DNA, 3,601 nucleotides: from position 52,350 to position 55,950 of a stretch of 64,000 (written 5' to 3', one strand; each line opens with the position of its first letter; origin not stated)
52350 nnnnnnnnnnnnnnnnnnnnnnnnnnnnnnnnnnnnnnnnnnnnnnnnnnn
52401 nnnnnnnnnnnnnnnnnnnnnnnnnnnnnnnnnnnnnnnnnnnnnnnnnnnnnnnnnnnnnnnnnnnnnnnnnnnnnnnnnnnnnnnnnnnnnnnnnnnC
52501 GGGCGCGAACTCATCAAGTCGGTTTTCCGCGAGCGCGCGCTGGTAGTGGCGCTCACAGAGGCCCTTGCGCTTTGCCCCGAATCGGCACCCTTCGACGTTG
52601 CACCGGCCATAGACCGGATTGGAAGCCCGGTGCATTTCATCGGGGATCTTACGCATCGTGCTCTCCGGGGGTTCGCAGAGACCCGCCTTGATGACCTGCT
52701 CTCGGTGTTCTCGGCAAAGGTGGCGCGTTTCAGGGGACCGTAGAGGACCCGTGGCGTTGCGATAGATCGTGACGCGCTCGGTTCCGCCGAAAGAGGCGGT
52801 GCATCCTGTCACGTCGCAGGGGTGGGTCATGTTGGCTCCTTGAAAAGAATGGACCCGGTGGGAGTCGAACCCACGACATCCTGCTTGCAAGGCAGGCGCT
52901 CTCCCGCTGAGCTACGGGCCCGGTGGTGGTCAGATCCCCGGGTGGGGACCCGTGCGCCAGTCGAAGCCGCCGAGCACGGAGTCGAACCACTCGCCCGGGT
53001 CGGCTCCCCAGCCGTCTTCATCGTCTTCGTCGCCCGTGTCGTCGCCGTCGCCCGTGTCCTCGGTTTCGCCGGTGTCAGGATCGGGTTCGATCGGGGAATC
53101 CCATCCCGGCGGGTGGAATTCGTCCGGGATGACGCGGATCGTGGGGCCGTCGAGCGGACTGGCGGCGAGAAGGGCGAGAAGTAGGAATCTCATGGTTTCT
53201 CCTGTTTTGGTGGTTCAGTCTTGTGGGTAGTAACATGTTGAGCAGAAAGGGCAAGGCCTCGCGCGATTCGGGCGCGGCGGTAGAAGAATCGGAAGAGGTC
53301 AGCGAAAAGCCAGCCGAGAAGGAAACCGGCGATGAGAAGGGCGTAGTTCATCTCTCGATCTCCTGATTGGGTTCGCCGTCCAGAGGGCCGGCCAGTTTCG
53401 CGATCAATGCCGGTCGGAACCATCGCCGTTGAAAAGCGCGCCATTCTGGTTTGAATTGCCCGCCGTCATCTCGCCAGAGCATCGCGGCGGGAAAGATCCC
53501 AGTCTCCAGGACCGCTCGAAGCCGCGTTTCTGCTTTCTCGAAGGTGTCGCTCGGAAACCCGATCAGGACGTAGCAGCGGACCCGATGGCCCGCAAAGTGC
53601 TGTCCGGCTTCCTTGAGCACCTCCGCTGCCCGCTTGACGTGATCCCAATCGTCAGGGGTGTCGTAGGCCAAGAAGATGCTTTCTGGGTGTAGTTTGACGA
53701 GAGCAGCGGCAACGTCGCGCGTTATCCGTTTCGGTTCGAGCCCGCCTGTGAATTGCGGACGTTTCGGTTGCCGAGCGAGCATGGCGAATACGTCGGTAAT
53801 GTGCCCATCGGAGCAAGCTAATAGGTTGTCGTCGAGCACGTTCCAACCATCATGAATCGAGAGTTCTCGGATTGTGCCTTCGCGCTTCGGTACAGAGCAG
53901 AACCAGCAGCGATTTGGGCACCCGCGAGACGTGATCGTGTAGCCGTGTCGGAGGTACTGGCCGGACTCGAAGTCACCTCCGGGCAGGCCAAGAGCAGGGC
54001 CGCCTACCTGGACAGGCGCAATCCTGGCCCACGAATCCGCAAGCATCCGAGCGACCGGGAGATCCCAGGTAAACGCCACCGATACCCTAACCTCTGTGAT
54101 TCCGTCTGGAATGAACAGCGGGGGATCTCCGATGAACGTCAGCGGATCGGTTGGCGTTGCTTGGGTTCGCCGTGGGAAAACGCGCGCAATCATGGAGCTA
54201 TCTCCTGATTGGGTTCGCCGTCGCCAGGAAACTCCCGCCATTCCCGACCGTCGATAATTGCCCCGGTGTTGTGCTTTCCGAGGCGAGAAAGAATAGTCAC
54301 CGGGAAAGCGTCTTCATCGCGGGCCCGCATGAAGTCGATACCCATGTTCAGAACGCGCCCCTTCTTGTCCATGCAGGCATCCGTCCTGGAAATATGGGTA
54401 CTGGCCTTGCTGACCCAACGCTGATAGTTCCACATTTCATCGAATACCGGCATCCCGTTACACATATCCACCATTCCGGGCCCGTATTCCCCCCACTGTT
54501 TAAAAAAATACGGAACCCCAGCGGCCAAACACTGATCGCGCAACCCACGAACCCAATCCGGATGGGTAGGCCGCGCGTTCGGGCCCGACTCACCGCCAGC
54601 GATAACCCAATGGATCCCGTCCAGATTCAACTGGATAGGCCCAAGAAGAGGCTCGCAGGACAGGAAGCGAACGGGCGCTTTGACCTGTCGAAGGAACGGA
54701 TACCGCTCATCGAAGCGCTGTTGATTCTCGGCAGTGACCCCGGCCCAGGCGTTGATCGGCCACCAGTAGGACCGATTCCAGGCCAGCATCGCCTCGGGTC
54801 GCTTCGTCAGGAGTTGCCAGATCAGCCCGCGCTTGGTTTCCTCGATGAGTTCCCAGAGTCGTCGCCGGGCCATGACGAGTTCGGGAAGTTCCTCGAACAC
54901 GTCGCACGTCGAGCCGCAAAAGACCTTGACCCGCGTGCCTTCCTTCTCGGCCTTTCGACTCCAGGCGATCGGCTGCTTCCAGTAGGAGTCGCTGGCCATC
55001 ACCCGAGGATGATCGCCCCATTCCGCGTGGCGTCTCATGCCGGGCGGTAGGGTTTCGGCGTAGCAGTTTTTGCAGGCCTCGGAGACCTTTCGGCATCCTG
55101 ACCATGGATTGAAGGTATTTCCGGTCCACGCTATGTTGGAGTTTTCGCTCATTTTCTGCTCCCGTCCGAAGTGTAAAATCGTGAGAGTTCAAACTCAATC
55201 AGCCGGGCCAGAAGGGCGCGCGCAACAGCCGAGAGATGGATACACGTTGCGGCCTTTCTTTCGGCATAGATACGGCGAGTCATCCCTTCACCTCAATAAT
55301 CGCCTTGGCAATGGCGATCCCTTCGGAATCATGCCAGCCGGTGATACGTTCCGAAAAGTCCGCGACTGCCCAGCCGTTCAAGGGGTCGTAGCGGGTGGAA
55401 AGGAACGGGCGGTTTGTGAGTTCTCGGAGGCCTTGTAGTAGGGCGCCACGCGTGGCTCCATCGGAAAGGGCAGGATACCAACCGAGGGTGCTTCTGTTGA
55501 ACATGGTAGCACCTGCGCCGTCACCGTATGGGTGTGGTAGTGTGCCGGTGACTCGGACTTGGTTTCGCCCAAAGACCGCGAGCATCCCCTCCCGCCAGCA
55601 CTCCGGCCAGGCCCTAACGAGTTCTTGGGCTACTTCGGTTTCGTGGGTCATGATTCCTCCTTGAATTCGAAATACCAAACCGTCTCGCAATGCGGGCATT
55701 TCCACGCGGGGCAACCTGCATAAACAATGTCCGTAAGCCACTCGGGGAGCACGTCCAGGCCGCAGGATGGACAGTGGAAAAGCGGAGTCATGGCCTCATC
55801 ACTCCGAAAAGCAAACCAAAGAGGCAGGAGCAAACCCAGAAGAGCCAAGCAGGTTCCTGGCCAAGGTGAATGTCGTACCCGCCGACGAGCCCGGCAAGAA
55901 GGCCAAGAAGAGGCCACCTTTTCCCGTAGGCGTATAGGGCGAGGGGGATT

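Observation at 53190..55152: Radical-SAM / Gp37-Gp68 (DUF5131) pair with an exact 22-nt repeated SD-plus-coupling element encoding a shared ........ C-terminus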

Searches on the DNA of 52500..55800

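Call 72: search_rna_families(source=window, start=52500, end=55800, threshold=evalue, max_evalue=1)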
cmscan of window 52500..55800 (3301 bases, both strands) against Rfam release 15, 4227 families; matches with E-value up to 1: 2.
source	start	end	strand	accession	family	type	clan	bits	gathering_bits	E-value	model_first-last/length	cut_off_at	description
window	52850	52921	-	RF00005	tRNA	Gene; tRNA;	CL00001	72.5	29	3.3e-15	1-71/71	no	tRNA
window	52849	52921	+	RF04354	Plastid-ycf2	Cis-reg;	-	30.4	65.7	0.0014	1-75/75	no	Plastid-ycf2 5UTR RNA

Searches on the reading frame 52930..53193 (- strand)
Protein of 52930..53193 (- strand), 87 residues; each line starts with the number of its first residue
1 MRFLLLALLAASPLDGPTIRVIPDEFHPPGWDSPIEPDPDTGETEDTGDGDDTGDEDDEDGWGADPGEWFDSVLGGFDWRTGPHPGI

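Call 4: search_protein_families(library=pfam, proteins=[window:52930-53193:-], max_evalue=0.01)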
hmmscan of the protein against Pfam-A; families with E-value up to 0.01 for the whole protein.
window:52930-53193:- (87 aa): 0 families

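Call 5: search_protein_families(library=ncbifam, proteins=[window:52930-53193:-], max_evalue=0.01)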
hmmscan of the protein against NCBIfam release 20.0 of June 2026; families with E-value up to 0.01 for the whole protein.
window:52930-53193:- (87 aa): 0 families

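Call 6: search_protein_families(library=phrogs, proteins=[window:52930-53193:-], max_evalue=0.01)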
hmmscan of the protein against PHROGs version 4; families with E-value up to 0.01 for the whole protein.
window:52930-53193:- (87 aa): 0 families

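Call 61: search_protein_families(library=padloc, proteins=[window:52930-53193:-], max_evalue=0.01)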
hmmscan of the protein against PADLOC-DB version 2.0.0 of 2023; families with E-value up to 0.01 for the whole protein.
window:52930-53193:- (87 aa): 0 families

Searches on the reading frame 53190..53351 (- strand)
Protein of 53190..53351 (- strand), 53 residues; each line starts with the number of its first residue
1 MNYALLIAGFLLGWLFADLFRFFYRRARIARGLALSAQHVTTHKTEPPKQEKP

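Call 4: search_protein_families(library=pfam, proteins=[window:53190-53351:-], max_evalue=0.01)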
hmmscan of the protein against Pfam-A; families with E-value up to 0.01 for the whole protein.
window:53190-53351:- (53 aa): 0 families

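Call 5: search_protein_families(library=ncbifam, proteins=[window:53190-53351:-], max_evalue=0.01)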
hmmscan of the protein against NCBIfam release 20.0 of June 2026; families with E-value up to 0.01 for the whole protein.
window:53190-53351:- (53 aa): 0 families

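Call 6: search_protein_families(library=phrogs, proteins=[window:53190-53351:-], max_evalue=0.01)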
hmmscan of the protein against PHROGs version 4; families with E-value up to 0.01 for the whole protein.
window:53190-53351:- (53 aa): 0 families

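Call 51: list_cluster_members(proteins=[P0121, P0001, window:53190-53351:-])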
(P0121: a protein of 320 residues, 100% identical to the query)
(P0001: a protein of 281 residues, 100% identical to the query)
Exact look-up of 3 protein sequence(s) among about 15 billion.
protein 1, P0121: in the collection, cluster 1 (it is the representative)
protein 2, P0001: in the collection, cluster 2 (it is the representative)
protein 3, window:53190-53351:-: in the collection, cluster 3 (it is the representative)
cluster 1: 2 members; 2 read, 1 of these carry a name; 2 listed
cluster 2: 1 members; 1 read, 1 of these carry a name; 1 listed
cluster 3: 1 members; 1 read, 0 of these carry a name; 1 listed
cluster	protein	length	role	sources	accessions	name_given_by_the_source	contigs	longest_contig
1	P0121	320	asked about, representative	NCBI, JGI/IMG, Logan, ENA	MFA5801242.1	MAG: phage Gp37/Gp68 family protein [Thermoleophilia bacterium]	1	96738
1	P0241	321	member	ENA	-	-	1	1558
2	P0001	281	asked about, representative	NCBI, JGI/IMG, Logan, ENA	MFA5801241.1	MAG: hypothetical protein WC911_02065 [Thermoleophilia bacterium]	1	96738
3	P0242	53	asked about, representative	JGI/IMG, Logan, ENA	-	-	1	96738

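Call 61: search_protein_families(library=padloc, proteins=[window:53190-53351:-], max_evalue=0.01)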
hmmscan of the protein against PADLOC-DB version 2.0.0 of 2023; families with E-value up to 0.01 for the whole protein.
window:53190-53351:- (53 aa): 0 families

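Call 76: find_homologous_proteins(query=window:53190-53351:-, max_evalue=10)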
Query window:53190-53351:- (53 aa): 1 proteins with E <= 10 among 1 candidates.
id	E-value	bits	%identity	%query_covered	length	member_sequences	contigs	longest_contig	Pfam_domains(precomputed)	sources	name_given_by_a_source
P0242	2.9e-28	113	100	100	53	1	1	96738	-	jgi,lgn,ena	-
